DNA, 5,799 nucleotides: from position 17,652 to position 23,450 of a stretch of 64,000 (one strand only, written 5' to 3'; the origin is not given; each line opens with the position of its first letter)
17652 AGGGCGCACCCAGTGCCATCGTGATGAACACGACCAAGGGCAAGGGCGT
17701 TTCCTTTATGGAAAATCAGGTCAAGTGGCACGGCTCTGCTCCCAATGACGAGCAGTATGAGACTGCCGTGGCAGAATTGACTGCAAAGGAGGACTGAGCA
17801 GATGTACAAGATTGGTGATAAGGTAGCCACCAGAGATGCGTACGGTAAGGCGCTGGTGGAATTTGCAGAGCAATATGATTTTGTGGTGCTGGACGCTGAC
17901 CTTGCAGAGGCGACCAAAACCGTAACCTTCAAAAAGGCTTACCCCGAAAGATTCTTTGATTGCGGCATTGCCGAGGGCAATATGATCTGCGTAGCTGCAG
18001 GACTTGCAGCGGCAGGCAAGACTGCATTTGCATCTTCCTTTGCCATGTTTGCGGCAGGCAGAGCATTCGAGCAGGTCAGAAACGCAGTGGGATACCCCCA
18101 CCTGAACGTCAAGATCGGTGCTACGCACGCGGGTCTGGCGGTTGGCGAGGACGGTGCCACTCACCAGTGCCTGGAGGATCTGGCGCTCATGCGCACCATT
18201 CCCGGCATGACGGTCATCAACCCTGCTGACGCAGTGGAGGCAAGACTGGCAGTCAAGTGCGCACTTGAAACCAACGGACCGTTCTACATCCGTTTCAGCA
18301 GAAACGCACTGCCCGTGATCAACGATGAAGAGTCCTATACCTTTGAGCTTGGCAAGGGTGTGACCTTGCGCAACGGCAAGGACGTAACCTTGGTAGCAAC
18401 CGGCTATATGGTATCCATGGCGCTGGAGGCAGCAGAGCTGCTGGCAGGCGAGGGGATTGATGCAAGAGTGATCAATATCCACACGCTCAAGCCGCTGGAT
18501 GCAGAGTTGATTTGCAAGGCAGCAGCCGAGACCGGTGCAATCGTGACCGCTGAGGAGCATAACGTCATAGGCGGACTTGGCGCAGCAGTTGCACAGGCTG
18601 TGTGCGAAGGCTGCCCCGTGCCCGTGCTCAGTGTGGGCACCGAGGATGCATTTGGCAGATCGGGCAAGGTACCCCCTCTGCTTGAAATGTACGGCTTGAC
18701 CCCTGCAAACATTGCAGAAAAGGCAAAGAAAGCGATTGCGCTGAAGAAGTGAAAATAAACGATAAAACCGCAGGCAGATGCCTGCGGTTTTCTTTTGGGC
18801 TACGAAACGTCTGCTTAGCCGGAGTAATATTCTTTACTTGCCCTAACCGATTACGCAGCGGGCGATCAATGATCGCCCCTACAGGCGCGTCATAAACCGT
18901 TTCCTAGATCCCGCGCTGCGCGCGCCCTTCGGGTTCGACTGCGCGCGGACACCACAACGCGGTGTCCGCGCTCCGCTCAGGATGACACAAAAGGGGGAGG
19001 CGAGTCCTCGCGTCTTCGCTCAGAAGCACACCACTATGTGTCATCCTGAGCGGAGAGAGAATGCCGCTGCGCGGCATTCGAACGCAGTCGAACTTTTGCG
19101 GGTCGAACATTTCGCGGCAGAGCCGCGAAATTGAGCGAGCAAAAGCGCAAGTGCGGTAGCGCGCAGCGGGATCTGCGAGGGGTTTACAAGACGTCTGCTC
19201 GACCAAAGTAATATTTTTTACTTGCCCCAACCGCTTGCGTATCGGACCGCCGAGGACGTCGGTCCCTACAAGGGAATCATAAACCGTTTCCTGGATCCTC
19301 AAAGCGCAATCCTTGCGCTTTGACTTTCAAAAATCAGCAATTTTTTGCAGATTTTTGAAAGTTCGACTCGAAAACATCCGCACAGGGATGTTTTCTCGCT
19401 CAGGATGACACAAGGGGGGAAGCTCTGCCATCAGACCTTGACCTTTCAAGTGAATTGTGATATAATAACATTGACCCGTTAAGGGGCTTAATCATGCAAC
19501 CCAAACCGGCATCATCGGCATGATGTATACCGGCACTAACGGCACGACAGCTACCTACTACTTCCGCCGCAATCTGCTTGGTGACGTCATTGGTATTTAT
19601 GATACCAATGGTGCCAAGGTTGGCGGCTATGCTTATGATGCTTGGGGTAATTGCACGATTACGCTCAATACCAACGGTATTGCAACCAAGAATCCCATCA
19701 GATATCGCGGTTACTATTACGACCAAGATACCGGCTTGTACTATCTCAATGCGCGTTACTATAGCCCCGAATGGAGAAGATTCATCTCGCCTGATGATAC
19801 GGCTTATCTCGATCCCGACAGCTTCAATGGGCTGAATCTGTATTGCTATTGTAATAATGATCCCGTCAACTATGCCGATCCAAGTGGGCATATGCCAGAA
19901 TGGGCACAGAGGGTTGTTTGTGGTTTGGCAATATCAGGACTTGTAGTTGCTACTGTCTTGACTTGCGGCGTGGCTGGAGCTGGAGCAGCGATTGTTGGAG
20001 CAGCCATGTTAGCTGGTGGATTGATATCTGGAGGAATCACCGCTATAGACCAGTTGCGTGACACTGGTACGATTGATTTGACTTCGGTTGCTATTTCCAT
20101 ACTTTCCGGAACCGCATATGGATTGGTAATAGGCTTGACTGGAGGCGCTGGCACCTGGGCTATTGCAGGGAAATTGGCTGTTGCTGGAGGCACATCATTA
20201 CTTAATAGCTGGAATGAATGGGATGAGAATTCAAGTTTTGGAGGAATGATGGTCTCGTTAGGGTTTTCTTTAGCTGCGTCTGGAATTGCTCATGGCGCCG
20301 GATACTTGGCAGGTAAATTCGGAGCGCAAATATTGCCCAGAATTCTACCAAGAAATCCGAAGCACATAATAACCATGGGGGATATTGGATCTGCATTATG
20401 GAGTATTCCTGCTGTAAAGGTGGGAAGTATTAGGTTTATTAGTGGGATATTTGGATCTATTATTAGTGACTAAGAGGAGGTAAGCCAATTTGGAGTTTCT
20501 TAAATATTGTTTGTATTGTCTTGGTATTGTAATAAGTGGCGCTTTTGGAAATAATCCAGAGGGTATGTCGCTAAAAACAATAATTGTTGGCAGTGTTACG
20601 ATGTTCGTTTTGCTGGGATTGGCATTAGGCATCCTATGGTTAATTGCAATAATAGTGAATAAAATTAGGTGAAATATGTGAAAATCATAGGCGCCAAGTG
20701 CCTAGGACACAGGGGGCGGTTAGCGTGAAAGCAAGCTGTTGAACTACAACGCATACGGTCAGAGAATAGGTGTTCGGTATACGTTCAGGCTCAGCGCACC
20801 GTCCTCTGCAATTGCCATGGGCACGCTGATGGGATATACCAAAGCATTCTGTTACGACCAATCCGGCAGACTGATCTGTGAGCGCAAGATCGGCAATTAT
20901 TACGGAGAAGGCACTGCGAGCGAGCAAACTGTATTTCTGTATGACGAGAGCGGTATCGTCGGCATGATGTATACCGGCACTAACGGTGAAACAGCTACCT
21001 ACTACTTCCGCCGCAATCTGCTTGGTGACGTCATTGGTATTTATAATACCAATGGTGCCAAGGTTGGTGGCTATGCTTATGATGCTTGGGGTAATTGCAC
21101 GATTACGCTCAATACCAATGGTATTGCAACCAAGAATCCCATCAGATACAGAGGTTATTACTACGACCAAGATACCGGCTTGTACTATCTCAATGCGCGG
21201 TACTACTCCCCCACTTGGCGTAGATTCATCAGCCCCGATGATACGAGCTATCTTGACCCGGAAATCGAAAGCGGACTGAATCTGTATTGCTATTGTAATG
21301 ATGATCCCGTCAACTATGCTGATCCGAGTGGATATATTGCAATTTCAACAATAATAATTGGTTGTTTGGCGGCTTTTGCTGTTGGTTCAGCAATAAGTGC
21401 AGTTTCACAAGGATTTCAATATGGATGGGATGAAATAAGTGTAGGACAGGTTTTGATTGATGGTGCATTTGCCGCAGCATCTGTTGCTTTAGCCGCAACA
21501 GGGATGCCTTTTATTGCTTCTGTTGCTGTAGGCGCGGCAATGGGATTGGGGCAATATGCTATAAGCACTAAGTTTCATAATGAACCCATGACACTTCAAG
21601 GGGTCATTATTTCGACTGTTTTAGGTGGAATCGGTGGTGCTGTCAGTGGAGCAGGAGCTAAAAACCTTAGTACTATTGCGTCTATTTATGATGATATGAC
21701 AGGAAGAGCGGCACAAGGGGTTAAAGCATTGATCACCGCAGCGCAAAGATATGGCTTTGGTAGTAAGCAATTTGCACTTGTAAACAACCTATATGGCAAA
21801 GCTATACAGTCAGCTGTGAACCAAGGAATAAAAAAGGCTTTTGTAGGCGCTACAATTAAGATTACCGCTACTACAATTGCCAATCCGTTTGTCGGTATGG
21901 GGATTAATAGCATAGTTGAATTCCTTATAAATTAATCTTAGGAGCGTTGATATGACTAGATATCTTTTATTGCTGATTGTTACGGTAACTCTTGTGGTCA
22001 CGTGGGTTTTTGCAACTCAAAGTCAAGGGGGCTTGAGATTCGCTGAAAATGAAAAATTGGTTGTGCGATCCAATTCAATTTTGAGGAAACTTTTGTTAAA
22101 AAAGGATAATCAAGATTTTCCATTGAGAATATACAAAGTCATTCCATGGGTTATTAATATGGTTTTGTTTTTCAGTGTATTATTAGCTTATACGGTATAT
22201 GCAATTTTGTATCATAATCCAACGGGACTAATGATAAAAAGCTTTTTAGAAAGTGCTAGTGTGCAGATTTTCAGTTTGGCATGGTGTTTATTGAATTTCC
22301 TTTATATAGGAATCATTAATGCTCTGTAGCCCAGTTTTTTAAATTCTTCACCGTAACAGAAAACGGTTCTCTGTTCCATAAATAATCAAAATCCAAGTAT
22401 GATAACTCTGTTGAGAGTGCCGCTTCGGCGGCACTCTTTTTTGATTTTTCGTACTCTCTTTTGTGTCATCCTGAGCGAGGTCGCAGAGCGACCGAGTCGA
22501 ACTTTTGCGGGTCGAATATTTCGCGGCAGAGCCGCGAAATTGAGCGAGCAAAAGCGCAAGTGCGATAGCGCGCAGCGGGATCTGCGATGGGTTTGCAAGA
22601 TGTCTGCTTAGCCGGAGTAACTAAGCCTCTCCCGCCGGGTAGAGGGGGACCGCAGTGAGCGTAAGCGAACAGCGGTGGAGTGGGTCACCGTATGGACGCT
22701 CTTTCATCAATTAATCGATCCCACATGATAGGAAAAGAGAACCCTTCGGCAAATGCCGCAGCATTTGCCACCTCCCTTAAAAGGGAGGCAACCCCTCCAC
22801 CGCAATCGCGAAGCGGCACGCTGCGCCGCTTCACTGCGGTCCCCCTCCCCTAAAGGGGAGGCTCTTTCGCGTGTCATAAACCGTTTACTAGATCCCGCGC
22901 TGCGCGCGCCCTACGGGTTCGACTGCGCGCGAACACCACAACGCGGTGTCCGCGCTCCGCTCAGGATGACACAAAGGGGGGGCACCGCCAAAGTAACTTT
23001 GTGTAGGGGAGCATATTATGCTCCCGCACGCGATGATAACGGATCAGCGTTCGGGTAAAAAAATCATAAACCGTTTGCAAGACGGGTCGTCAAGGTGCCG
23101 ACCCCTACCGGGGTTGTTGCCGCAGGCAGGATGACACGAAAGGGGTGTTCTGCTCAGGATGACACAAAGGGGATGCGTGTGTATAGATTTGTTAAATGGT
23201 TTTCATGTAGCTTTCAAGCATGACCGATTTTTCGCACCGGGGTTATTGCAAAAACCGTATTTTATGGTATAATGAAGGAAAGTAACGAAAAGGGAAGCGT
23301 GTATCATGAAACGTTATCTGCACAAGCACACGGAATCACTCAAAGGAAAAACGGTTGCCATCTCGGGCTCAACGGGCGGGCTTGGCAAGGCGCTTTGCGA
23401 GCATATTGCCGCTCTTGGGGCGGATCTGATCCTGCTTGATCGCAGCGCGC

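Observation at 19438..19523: Consensus promoter, SD and a 9-codon uORF fused by ATGA to the truncation point of an RHS fragment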

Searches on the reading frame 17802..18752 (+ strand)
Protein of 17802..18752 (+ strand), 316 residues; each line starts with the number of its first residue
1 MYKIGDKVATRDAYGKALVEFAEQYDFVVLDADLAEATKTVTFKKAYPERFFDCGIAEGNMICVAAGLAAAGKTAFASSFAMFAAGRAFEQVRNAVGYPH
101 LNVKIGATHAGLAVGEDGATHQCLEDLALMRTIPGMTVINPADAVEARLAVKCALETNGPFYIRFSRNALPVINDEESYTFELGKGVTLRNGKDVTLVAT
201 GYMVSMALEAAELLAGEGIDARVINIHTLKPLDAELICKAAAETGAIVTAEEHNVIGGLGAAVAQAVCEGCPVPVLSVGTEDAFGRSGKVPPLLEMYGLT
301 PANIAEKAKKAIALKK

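Call 47: find_encoding_contigs(protein=window:17802-18752:+, flank=6000, max_places=10)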
Protein window:17802-18752:+ (316 aa): 23 contigs read that carry it; 10 places shown.
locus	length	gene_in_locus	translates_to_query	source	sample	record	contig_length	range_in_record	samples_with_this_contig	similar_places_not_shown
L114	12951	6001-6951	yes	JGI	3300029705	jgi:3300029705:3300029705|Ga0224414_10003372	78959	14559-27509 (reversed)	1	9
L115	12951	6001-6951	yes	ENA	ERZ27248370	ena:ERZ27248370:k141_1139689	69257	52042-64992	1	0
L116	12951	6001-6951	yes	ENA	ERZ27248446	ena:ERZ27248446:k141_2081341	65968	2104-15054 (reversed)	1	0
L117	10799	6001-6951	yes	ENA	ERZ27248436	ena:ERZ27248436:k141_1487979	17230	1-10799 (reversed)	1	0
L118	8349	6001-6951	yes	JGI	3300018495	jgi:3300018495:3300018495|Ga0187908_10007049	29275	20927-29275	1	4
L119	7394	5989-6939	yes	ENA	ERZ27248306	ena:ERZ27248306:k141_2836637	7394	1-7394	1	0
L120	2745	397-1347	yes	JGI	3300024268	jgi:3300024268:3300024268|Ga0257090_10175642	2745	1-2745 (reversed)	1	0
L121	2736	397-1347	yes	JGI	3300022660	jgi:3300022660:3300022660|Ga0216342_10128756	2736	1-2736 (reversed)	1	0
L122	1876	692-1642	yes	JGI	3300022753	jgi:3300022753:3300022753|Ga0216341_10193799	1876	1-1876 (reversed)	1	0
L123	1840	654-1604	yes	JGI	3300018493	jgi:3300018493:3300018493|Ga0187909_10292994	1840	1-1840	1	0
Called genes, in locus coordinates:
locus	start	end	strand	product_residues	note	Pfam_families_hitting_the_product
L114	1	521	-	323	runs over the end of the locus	PF16654:DAPDH_C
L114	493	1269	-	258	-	PF01113:DapB_N, PF05173:DapB_C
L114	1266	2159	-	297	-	PF00701:DHDPS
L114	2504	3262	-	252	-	-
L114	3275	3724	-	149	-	PF03652:RuvX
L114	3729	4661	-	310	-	PF12697:Abhydrolase_6 (weak), PF12146:Hydrolase_4, PF00561:Abhydrolase_1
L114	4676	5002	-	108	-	PF12647:RNHCP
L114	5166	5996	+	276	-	PF00456:Transketolase_N, PF13292:DXP_synthase_N, PF00676:E1_dh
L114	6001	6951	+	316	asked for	PF02779:Transket_pyr, PF02780:Transketolase_C, PF22613:Transketolase_C_1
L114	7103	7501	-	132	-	-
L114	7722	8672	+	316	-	PF25023:TEN_YD-shell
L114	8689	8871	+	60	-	-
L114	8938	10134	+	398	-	PF25023:TEN_YD-shell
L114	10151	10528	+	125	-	-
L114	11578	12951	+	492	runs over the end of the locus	PF09547:SpoIVA_ATPase, PF20438:SpoIVA_middle, PF20439:SpoIVA_C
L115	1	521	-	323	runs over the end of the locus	PF16654:DAPDH_C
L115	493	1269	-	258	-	PF01113:DapB_N, PF05173:DapB_C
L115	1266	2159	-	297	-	PF00701:DHDPS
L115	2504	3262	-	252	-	-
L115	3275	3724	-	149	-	PF03652:RuvX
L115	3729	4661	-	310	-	PF12697:Abhydrolase_6 (weak), PF12146:Hydrolase_4, PF00561:Abhydrolase_1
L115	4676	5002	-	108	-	PF12647:RNHCP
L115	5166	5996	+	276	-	PF00456:Transketolase_N, PF13292:DXP_synthase_N, PF00676:E1_dh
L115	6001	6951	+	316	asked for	PF02779:Transket_pyr, PF02780:Transketolase_C, PF22613:Transketolase_C_1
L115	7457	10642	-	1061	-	PF17132:Glyco_hydro_106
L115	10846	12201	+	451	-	PF02878:PGM_PMM_I, PF02879:PGM_PMM_II, PF02880:PGM_PMM_III, PF00408:PGM_PMM_IV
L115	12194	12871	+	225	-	PF25084:LbH_EIF2B, PF25087:GMPPB_C, PF00132:Hexapep (weak)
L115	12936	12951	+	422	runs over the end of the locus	-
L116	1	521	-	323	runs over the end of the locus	PF16654:DAPDH_C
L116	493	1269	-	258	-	PF01113:DapB_N, PF05173:DapB_C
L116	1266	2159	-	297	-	PF00701:DHDPS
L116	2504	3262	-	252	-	-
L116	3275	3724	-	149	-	PF03652:RuvX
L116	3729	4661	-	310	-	PF12697:Abhydrolase_6 (weak), PF12146:Hydrolase_4, PF00561:Abhydrolase_1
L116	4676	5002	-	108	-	PF12647:RNHCP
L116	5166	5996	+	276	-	PF00456:Transketolase_N, PF13292:DXP_synthase_N, PF00676:E1_dh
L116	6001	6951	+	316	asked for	PF02779:Transket_pyr, PF02780:Transketolase_C, PF22613:Transketolase_C_1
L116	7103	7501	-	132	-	-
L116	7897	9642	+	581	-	PF00664:ABC_membrane, PF00005:ABC_tran, PF02463:SMC_N (faint)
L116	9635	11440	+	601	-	PF00664:ABC_membrane, PF00005:ABC_tran, PF02463:SMC_N (weak)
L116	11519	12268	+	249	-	-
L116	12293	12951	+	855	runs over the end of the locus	PF13320:GH123_cat (weak)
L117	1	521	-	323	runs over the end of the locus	PF16654:DAPDH_C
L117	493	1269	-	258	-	PF01113:DapB_N, PF05173:DapB_C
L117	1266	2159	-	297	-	PF00701:DHDPS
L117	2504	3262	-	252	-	-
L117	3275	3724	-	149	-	PF03652:RuvX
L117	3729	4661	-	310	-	PF12697:Abhydrolase_6 (weak), PF12146:Hydrolase_4, PF00561:Abhydrolase_1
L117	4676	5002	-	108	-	PF12647:RNHCP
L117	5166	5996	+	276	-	PF00456:Transketolase_N, PF13292:DXP_synthase_N, PF00676:E1_dh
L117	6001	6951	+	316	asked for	PF02779:Transket_pyr, PF02780:Transketolase_C, PF22613:Transketolase_C_1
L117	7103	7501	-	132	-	-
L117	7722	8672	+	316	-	PF25023:TEN_YD-shell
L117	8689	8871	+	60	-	-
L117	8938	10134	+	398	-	PF25023:TEN_YD-shell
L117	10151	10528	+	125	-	-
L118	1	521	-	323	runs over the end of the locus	PF16654:DAPDH_C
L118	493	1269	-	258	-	PF01113:DapB_N, PF05173:DapB_C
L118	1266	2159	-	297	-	PF00701:DHDPS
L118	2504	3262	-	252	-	-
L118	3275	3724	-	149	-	PF03652:RuvX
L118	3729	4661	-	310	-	PF12697:Abhydrolase_6 (weak), PF12146:Hydrolase_4, PF00561:Abhydrolase_1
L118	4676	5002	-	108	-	PF12647:RNHCP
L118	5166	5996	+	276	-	PF00456:Transketolase_N, PF13292:DXP_synthase_N, PF00676:E1_dh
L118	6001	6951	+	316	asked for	PF02779:Transket_pyr, PF02780:Transketolase_C, PF22613:Transketolase_C_1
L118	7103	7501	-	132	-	-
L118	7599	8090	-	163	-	-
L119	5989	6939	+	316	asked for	PF02779:Transket_pyr, PF02780:Transketolase_C, PF22613:Transketolase_C_1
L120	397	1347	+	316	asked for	PF02779:Transket_pyr, PF02780:Transketolase_C, PF22613:Transketolase_C_1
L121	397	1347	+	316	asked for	PF02779:Transket_pyr, PF02780:Transketolase_C, PF22613:Transketolase_C_1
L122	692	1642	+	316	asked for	PF02779:Transket_pyr, PF02780:Transketolase_C, PF22613:Transketolase_C_1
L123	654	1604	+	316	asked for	PF02779:Transket_pyr, PF02780:Transketolase_C, PF22613:Transketolase_C_1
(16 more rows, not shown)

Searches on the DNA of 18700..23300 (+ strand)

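Call 49: search_rna_families(source=window, start=18700, end=23300, threshold=evalue, max_evalue=1)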
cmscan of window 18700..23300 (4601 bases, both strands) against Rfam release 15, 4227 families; matches with E-value up to 1: 3.
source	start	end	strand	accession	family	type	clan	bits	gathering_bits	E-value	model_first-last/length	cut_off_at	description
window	22272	22446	+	RF02529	SSRC8_1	Gene; sRNA;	-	22.7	80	0.66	1-150/150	no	Streptococcus sRNA SSRC8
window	18745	18828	-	RF02621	BSnc120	Gene; sRNA;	-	21.6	114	0.2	1-88/88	no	Brucella sRNA 120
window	19324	19403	-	RF01494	rliD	Gene; antisense;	-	15.2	50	0.59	1-327/327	no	Listeria sRNA rliD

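Call 75: search_dna_similar(query=window:19424-22445:+, collection=plasmids, mode=distant, max_rows=8)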
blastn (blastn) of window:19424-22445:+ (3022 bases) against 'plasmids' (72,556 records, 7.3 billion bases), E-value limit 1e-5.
No match.

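Call 76: search_dna_similar(query=window:19424-22445:+, collection=phages, mode=distant, max_rows=8)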
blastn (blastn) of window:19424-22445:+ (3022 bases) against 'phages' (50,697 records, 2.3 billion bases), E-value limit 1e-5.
No match.
